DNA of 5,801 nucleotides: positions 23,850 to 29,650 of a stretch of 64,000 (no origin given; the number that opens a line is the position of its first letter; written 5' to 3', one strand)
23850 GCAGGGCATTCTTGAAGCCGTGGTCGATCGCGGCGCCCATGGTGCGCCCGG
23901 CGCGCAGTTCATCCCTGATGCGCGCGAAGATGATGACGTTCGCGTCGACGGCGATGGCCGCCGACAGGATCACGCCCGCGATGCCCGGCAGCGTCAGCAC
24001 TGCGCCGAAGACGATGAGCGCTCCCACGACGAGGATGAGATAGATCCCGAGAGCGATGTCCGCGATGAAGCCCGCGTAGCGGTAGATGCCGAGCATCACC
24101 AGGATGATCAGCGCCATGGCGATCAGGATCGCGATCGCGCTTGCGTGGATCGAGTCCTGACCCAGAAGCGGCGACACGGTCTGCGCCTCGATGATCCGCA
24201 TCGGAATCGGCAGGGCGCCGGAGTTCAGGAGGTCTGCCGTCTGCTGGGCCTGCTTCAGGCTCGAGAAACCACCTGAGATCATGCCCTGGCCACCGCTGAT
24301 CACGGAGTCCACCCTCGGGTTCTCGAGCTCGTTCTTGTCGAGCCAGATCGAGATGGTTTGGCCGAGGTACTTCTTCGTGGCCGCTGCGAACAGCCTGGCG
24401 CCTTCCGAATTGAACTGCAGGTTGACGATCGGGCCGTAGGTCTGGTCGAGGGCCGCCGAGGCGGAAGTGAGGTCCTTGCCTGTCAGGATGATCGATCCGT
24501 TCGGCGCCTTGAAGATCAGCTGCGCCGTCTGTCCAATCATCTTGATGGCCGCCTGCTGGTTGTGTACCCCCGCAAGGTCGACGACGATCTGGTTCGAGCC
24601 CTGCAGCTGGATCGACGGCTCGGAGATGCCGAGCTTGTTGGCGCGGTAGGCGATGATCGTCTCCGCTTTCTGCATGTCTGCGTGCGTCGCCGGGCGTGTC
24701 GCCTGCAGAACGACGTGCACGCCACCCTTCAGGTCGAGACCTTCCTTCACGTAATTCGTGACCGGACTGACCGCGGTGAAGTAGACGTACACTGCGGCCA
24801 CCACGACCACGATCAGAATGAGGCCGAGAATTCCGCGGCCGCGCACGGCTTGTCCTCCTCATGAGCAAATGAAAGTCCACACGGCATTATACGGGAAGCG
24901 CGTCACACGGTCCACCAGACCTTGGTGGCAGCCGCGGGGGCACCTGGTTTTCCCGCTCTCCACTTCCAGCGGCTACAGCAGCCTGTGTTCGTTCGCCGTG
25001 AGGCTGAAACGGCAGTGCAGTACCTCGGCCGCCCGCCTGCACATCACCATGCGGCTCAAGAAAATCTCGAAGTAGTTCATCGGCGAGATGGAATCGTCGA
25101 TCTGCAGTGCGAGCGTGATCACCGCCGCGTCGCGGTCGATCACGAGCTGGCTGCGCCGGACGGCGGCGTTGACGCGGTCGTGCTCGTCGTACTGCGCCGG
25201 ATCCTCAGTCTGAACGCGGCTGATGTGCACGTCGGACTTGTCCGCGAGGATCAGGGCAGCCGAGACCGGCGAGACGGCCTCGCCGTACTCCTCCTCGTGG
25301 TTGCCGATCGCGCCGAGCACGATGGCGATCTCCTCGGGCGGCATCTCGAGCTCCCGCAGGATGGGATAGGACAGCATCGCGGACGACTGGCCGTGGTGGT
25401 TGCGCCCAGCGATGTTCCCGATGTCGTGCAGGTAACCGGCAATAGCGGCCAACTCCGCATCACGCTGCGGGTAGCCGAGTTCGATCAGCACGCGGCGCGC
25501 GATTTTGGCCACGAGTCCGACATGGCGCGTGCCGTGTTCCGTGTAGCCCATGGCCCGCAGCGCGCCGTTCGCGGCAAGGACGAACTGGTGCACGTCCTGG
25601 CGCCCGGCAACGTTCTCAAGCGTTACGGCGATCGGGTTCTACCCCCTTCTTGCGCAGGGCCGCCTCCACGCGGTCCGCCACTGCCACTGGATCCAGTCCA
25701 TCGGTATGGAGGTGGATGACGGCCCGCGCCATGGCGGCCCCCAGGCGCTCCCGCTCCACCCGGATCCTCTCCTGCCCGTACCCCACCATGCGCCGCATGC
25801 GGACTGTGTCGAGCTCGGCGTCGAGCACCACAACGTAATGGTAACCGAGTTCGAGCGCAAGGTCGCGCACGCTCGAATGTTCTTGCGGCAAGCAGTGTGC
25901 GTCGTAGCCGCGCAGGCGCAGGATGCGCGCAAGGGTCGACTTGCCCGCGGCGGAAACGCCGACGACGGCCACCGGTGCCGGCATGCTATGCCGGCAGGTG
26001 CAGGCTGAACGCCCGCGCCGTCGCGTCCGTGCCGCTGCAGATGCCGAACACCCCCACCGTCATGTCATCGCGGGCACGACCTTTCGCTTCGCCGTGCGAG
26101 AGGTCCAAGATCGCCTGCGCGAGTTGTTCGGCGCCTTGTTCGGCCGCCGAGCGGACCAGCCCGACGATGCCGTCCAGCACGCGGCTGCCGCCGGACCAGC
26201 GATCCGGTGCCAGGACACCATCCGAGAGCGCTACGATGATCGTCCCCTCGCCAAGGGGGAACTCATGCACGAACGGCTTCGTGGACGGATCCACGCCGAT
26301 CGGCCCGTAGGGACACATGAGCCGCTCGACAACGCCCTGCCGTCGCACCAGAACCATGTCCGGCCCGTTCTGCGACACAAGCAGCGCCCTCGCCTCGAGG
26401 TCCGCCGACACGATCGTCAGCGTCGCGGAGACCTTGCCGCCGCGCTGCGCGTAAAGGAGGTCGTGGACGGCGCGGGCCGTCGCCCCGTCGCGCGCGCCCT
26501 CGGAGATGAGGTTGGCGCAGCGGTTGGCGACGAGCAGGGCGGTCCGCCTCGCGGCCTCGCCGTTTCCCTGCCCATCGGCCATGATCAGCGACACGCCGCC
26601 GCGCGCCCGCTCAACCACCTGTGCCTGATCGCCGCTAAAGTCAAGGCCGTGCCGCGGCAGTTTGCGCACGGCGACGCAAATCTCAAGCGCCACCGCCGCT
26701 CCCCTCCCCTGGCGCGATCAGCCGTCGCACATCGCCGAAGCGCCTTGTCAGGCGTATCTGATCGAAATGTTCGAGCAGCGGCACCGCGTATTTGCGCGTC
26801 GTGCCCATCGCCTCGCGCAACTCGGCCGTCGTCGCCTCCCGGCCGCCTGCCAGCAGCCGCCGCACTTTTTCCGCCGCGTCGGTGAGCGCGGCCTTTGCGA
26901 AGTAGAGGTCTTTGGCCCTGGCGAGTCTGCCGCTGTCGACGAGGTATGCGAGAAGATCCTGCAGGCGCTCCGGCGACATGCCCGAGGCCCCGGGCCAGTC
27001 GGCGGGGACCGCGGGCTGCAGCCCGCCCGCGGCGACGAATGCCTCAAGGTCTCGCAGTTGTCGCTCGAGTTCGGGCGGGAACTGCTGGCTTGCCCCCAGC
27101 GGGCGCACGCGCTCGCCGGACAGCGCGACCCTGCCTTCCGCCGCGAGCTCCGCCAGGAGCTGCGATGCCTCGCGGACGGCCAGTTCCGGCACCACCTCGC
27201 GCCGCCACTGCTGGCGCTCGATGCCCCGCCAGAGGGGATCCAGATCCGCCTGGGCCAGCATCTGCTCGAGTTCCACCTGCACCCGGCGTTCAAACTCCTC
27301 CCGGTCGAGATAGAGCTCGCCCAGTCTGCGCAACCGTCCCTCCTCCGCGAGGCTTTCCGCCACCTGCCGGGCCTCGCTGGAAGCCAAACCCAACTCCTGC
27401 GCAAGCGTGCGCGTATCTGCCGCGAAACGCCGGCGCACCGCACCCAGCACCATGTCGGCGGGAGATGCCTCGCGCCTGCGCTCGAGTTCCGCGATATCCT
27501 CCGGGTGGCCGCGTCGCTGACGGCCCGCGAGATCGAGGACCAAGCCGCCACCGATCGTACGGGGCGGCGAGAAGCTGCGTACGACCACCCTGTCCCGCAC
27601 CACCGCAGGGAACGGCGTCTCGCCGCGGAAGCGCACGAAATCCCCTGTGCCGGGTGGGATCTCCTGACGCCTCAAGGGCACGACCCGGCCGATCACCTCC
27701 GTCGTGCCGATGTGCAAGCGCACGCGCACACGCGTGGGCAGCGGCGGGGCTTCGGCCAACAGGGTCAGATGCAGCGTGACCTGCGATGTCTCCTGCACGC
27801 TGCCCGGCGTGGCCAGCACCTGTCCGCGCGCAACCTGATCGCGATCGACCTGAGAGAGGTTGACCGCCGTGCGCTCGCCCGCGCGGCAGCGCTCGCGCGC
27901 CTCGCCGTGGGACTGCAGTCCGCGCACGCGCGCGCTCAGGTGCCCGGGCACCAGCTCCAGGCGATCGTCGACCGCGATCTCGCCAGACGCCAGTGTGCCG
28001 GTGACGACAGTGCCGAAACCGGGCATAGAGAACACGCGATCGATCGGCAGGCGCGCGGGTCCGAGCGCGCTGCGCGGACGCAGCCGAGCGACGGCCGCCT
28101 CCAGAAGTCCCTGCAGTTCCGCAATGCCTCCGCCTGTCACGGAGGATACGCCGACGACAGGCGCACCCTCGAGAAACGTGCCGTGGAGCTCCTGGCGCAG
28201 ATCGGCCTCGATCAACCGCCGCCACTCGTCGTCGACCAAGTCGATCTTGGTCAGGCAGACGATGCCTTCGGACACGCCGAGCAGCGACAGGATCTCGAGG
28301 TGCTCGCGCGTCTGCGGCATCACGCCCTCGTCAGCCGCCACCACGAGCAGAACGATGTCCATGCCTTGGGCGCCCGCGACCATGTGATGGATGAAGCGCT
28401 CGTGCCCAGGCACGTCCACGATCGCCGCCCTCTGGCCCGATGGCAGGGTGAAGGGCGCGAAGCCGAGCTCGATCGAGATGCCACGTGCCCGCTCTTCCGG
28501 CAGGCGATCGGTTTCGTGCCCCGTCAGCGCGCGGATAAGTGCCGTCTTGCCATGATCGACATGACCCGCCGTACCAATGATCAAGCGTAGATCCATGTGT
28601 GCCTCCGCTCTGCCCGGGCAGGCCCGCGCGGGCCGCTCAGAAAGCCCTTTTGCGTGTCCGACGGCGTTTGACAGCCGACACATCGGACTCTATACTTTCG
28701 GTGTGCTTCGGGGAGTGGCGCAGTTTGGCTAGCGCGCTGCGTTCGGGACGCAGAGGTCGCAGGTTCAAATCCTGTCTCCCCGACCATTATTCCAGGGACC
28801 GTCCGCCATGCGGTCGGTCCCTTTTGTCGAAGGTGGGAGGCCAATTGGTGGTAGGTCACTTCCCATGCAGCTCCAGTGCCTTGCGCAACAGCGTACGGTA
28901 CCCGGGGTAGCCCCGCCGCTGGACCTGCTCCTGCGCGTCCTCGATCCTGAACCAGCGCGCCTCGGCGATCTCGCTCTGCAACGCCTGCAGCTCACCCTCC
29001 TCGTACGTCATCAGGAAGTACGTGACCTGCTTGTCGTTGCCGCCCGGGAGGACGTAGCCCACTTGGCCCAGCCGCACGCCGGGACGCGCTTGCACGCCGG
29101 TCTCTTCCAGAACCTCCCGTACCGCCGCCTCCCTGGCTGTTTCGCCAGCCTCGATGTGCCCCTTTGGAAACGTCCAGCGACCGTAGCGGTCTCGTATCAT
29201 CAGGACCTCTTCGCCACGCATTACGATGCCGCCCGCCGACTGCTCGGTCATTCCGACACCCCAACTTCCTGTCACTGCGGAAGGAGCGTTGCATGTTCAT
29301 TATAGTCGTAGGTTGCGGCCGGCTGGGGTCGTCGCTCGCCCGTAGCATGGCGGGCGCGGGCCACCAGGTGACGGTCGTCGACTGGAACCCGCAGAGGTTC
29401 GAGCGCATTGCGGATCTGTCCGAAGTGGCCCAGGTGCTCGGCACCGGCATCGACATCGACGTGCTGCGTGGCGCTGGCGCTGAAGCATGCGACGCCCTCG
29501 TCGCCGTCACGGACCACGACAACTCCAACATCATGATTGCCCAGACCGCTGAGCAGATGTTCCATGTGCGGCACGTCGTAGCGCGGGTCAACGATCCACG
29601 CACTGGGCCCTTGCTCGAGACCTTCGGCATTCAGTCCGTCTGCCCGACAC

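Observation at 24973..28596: Apparent four-gene selB, PP2C phosphatase, P-loop protein, HD hydrolase operon with no selA/selD/tRNA-Sec nearby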

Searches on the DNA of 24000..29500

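Call 89: search_rna_families(source=window, start=24000, end=29500, threshold=evalue, max_evalue=1)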
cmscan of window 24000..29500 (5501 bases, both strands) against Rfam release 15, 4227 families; matches with E-value up to 1: 2.
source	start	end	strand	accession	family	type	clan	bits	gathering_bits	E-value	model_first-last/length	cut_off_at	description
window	28709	28783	+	RF00005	tRNA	Gene; tRNA;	CL00001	64.3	29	1e-12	1-71/71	no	tRNA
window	27269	27395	-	RF02175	SMAD5-AS1_3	Gene; lncRNA;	-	19.2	60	0.59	1-125/125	no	SMAD5 antisense RNA 1 conserved region 3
